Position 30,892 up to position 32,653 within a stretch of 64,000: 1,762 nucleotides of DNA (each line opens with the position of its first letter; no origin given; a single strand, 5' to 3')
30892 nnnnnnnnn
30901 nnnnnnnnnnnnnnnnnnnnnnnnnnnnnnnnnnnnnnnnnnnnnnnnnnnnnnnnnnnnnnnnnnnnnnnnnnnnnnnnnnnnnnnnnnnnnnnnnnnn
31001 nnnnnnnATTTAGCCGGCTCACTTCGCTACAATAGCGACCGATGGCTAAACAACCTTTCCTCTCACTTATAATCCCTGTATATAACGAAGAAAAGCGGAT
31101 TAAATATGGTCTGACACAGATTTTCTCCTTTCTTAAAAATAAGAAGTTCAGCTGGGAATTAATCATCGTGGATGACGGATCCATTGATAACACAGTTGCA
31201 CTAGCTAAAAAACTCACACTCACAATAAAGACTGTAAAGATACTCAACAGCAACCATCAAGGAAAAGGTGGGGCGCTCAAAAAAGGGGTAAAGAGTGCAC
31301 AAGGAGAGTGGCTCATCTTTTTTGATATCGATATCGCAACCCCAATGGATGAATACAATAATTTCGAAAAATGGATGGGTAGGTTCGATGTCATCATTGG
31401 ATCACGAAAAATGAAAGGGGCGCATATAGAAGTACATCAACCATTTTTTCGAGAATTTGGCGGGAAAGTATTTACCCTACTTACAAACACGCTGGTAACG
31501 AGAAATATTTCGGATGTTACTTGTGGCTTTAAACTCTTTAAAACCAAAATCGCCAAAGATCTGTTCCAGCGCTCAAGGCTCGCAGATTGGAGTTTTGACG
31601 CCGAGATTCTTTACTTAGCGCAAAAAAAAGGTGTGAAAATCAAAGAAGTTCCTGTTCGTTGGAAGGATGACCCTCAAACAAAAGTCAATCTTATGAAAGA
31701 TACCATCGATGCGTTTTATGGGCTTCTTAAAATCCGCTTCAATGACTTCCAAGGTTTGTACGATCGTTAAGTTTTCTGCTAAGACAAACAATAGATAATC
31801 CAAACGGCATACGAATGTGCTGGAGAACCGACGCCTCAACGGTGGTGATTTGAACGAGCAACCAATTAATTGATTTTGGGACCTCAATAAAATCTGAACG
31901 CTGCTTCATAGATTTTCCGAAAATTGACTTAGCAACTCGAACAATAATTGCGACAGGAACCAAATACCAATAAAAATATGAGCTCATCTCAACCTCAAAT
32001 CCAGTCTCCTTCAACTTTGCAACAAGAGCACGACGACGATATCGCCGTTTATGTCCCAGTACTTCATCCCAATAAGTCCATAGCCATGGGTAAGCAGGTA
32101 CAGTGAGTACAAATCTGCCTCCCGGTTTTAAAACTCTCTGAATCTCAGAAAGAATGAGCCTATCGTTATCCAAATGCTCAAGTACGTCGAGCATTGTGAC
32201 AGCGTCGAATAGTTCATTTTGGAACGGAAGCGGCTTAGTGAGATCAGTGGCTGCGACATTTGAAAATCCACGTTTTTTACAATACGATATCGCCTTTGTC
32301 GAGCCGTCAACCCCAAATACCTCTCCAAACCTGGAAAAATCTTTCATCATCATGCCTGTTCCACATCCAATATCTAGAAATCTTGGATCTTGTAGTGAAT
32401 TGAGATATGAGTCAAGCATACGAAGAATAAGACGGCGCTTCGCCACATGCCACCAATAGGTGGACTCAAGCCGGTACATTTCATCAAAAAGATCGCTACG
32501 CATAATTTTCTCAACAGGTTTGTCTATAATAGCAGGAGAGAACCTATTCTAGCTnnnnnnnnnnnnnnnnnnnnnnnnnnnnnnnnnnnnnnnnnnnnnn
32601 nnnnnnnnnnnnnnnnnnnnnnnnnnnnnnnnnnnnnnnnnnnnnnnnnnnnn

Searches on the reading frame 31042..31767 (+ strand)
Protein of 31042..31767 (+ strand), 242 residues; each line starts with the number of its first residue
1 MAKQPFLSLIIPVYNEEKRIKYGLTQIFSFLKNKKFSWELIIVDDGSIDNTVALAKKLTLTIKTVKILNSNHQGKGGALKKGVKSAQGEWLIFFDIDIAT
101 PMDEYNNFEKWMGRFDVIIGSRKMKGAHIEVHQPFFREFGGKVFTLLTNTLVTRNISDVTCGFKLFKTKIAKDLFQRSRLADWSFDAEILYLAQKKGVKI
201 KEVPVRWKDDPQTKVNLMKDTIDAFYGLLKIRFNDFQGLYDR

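Call 13: search_protein_families(library=pfam, proteins=[window:31042-31767:+], max_evalue=0.01)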
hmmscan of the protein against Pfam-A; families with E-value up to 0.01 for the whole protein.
window:31042-31767:+ (242 aa): 3 families
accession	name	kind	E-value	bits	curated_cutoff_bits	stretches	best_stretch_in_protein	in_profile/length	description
PF00535.33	Glycos_transf_2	-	5.7e-25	88.6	23.3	1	8-175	1-168/168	Glycosyl transferase family 2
PF10111.15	Glyco_tranf_2_2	-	2.6e-07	30.8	27.3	1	8-108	1-102/276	Glycosyltransferase like family 2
PF13704.12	Glyco_tranf_2_4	-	0.0025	18.7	27.5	0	39-97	21-81/98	Glycosyl transferase family 2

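Call 53: search_solved_structures(query=window:31042-31767:+, max_evalue=0.001)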
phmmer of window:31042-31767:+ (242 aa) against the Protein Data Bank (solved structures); distinct sequences matched with E-value up to 0.001: 22.
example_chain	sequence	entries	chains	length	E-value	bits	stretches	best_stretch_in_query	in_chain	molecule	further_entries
5ekp_C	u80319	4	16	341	8.6e-15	58.4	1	7-174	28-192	Uncharacterized glycosyltransferase sll0501 | Glycosyltransferase sll0501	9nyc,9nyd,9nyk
9nye_A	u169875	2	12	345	8.9e-15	58.3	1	7-174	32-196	Glycosyltransferase sll0501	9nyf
5eke_A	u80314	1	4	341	9.7e-15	58.2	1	7-174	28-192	Uncharacterized glycosyltransferase sll0501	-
5mlz_A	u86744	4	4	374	4.7e-14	55.9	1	7-206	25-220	Dolichol monophosphate mannose synthase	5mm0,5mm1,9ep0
9bhc_C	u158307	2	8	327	8.3e-11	45.3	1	7-174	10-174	Undecaprenyl-phosphate 4-deoxy-4-formamido-L-arabinose transferase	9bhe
8vxh_A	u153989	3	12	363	1.1e-10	44.9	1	7-174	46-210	Undecaprenyl-phosphate 4-deoxy-4-formamido-L-arabinose transferase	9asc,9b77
5tze_C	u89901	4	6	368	7.1e-09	39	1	7-172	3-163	Glycosyl transferase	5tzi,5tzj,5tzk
5hea_A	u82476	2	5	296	8.5e-09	38.7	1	6-97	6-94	Putative glycosyltransferase (GalT1)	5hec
5tz8_A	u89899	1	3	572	1e-08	38.5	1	8-172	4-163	Glycosyl transferase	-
2z87_A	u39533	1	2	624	3.2e-08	36.9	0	3-97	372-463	Chondroitin synthase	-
2z86_A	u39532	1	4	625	3.2e-08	36.9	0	3-97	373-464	Chondroitin synthase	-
9hwj_A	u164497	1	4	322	6.2e-08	35.9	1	7-171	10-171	Undecaprenyl-phosphate 4-deoxy-4-formamido-L-arabinose transferase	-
6p61_A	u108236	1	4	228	1e-07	35.2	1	1-112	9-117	Glycosyltransferase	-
3bcv_A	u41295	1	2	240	1.4e-07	34.7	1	4-110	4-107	Putative glycosyltransferase protein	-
6yv7_B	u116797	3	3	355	2.7e-05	27.2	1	4-114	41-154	Glycosyl transferase, family 2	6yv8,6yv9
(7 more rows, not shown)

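Call 54: search_protein_families(library=ncbifam, proteins=[window:31042-31767:+], max_evalue=0.00001)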
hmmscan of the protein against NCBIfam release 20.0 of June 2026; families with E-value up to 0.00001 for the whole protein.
window:31042-31767:+ (242 aa): 16 families
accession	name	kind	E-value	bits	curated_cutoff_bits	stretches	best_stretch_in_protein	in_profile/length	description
NF041391.1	DPhHxTase_Halo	equivalog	7.5e-17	61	375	1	13-210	3-186/213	dolichyl-phosphate hexose transferase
NF047588.1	GlcsyltransPgfSStrep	equivalog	1.2e-16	60.9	500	1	7-176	3-169/308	glycosyltransferase PgfS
NF007482.0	PRK10073.1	equivalog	3.2e-16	59.2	423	1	2-99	3-97/334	glycosyltransferase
TIGR04283.1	glyco_like_mftF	equivalog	1.7e-15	57.2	182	1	7-112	1-97/221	TIGR04283 family arsenosugar biosynthesis glycosyltransferase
TIGR03937.1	PgaC_IcaA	equivalog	6.7e-14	51.6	422.3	1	3-98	43-136/407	poly-beta-1,6-N-acetyl-D-glucosamine synthase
TIGR04182.1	glyco_TIGR04182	equivalog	7.7e-14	51.8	325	1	9-228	4-214/293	S-layer glycoprotein N-glycosyltransferase AglJ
NF007986.1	PRK10714.1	equivalog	2.2e-13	49.9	529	1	7-177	8-175/316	undecaprenyl-phosphate 4-deoxy-4-formamido-L-arabinose transferase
NF038302.1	EPS_HpsE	equivalog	7.8e-13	48.1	300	1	7-98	3-97/307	hormogonium polysaccharide biosynthesis glycosyltransferase HpsE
NF010496.0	PRK13915.1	equivalog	1e-12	47.8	262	1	7-103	33-132/307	glucosyl-3-phosphoglycerate synthase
NF041875.1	EPS_EpsD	equivalog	1.3e-12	47.8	370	1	7-104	1-96/325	exopolysaccharide biosynthesis glycosyltransferase EpsD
NF058614.1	PPMAGASynPpgS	equivalog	6.8e-11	42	370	1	9-206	4-195/226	polyprenyl-phospho-N-acetylgalactosaminyl synthase PpgS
NF047683.1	TeichurnBiosyTuaG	equivalog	1.7e-10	41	400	1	2-99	3-98/252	teichuronic acid biosynthesis protein TuaG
TIGR03965.1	mycofact_glyco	equivalog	3.3e-08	32.8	280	1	7-99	76-166/467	mycofactocin biosynthesis glycosyltransferase MftF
NF050050.1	ProtGlycPglI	equivalog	3.9e-08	33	500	1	5-97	2-93/306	GalNAc(5)-diNAcBac-PP-undecaprenol beta-1,3-glucosyltransferase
NF053739.1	GlytfEpsEBac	equivalog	2e-07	30.3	450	1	5-97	1-92/265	glycosyltransferase EpsE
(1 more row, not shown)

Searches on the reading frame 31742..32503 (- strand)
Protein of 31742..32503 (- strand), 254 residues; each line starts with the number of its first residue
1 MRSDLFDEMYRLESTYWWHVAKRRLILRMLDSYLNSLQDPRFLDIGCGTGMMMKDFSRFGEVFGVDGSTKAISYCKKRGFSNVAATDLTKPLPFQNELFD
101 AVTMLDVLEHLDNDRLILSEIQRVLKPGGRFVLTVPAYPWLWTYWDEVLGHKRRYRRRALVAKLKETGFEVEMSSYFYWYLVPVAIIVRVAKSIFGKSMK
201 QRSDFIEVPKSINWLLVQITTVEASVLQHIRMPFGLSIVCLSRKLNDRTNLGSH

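Call 13: search_protein_families(library=pfam, proteins=[window:31742-32503:-], max_evalue=0.01)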
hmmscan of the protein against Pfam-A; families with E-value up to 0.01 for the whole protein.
window:31742-32503:- (254 aa): 11 families
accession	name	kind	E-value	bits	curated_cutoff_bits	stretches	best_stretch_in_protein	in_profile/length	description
PF08241.18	Methyltransf_11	-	7.5e-22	78.2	21.2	1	43-133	1-95/95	Methyltransferase domain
PF13489.12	Methyltransf_23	-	1.6e-18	67.4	27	1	23-172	10-162/164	Methyltransferase domain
PF13649.12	Methyltransf_25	-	1.4e-16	61.4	27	1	43-129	2-97/97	Methyltransferase domain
PF13847.12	Methyltransf_31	-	1.7e-15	57.4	27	1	41-137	6-113/145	Methyltransferase domain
PF08242.18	Methyltransf_12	-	2.6e-14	54.2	30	1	43-131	1-98/98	Methyltransferase domain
PF07021.18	MetW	-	6.1e-08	33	21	1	40-142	15-116/193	Methionine biosynthesis protein MetW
PF05219.18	DREV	-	1.1e-07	31.7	26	1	34-135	89-188/265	DREV methyltransferase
PF01209.24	Ubie_methyltran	-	5.1e-07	29.7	20.1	1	33-132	42-150/233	ubiE/COQ5 methyltransferase family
PF03141.22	Methyltransf_29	-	0.0002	20.5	23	1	42-136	121-220/506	Putative S-adenosyl-L-methionine-dependent methyltransferase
PF02353.26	CMAS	-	0.00032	20.6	27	1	38-133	62-164/273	Mycolic acid cyclopropane synthetase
PF03291.22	mRNA_G-N7_MeTrfase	-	0.0044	16.6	26.6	0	23-81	46-105/315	mRNA (guanine-N(7))-methyltransferase domain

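Call 54: search_protein_families(library=ncbifam, proteins=[window:31742-32503:-], max_evalue=0.00001)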
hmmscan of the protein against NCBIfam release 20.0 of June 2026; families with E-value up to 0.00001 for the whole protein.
window:31742-32503:- (254 aa): 23 families
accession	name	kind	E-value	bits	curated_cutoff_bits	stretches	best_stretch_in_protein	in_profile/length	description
NF045667.1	MTase_DVU1556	equivalog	4.5e-14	52.4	155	1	38-134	22-120/213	DVU_1556 family methyltransferase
TIGR01983.1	UbiG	equivalog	3.6e-13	49.3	102.95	1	35-134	46-152/228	bifunctional 2-polyprenyl-6-hydroxyphenol methylase/3-demethylubiquinol 3-O-methyltransferase UbiG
TIGR01934.1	MenG_MenH_UbiE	subfamily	1.5e-11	44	158.35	1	33-133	38-141/223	ubiquinone/menaquinone biosynthesis methyltransferase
NF001241.0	PRK00216.1-2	equivalog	1.7e-11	44.3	327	1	32-149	45-162/231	demethylmenaquinone methyltransferase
NF001244.0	PRK00216.1-5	equivalog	2.8e-11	43.2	216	1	34-132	44-152/236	bifunctional demethylmenaquinone methyltransferase/2-methoxy-6-polyprenyl-1,4-benzoquinol methylase UbiE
NF043040.1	corrin_prot_MT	hypoth_equivalog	7.2e-10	38.7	180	1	38-134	41-148/216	corrinoid protein-associated methyltransferase CpaM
TIGR02081.1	metW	equivalog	7.8e-09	35.4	189.5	1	40-140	15-114/194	methionine biosynthesis protein MetW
TIGR02072.1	BioC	equivalog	2.6e-08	34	184.95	1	27-136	24-135/244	malonyl-ACP O-methyltransferase BioC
NF047649.1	MTase_UXPK_star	exception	3.5e-08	32.8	460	1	42-133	81-181/283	methyltransferase/UXPK-star double selenoprotein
NF001243.0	PRK00216.1-4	equivalog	5.5e-08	32.4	235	1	16-142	29-160/237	demethylmenaquinone methyltransferase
NF041536.1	ArsM_DUF2284_UU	exception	9.7e-08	30.8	575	1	41-134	79-181/459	arsenite methyltransferase/DUF2284 domain selenoprotein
NF045825.1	FAmtase_mtf2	equivalog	1.2e-07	31.3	400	1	39-147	59-172/248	fatty-acid O-methyltransferase Mtf2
TIGR02752.1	MenG_heptapren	equivalog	2e-07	30.8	419.85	1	35-144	42-160/231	demethylmenaquinone methyltransferase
TIGR04345.1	ovoA_Cterm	equivalog_domain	2.2e-07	30.7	170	0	92-141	128-176/242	putative 4-mercaptohistidine N1-methyltransferase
NF007610.0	PRK10258.1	equivalog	2.4e-07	30.4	342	1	15-134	19-139/251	malonyl-ACP O-methyltransferase BioC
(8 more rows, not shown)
